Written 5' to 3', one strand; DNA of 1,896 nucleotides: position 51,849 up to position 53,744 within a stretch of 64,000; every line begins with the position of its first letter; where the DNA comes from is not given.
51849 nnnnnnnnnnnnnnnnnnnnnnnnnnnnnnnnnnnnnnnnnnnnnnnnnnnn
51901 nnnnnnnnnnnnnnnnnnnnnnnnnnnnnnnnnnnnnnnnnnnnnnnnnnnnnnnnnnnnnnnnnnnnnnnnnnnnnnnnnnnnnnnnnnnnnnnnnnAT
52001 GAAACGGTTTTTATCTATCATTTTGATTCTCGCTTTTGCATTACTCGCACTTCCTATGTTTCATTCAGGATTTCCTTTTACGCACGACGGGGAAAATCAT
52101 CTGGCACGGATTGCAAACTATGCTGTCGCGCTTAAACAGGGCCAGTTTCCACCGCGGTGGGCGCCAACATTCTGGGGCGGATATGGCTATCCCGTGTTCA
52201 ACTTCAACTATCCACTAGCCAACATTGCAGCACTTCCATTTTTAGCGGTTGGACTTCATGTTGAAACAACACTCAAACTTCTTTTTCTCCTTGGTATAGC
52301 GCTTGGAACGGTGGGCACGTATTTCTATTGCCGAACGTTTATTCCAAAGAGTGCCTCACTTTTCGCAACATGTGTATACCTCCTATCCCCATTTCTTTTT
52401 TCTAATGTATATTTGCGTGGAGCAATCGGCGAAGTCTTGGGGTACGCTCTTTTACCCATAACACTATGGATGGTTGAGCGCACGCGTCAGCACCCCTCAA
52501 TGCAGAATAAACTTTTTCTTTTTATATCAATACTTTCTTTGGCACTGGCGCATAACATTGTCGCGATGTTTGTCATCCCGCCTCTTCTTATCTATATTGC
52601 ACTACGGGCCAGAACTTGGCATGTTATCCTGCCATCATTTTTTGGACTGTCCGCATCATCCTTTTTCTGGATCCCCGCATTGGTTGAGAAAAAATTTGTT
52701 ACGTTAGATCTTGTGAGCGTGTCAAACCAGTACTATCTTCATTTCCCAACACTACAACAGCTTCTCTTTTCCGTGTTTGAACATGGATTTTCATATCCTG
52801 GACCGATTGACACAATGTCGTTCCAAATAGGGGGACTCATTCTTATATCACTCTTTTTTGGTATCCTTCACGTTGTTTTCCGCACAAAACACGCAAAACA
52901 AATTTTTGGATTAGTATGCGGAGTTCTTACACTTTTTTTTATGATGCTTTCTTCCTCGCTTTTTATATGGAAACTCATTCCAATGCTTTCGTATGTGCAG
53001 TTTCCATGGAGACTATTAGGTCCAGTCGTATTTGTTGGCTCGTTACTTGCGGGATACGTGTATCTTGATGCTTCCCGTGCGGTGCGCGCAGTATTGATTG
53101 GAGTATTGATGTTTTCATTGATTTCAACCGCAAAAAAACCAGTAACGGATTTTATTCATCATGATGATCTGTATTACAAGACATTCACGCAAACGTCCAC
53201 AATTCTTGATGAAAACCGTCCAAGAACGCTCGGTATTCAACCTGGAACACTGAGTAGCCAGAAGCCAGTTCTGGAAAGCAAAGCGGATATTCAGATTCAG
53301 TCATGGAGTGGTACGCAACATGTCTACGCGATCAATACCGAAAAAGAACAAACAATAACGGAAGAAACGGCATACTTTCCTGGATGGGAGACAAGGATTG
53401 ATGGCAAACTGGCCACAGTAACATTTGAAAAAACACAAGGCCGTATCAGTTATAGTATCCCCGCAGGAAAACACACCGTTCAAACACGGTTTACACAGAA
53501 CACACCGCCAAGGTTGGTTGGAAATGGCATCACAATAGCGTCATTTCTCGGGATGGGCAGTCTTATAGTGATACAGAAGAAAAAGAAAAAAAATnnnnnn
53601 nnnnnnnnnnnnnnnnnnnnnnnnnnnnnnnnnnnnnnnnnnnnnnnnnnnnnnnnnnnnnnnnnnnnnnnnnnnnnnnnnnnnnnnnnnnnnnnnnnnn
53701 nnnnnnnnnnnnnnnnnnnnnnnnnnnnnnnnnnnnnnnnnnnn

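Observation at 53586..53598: A8 homopolymer with an ATGA signature at the junction of a two-domain GT-C 'fusion', likely two genes or a phase-variable switch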

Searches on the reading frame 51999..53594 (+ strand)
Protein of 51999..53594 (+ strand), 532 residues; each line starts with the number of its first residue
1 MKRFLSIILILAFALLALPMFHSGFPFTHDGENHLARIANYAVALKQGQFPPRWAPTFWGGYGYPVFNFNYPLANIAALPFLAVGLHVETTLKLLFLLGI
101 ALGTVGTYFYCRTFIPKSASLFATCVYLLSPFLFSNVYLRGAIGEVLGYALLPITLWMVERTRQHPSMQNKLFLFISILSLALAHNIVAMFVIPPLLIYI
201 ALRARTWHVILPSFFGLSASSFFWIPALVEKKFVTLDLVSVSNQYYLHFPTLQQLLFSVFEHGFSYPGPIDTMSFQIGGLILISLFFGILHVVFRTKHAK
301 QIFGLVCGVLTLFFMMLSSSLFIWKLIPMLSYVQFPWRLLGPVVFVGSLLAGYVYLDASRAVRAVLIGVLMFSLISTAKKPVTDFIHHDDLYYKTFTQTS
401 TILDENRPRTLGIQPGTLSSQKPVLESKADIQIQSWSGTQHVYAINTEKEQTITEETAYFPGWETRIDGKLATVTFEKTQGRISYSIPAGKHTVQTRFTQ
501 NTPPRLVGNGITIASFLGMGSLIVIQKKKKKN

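Call 30: search_solved_structures(query=window:51999-53594:+, max_evalue=1)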
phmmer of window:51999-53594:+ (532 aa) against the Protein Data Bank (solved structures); distinct sequences matched with E-value up to 1: 0.

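Call 32: search_protein_families(library=ncbifam, proteins=[window:51999-53594:+], max_evalue=1)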
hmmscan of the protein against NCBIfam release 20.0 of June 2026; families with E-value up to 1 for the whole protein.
window:51999-53594:+ (532 aa): 1 family
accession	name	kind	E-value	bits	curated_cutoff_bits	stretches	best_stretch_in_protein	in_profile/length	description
NF053599.1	transp_MmpA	equivalog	0.033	12.8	210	1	90-224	67-195/543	MmpA family trehalose lipid delivery protein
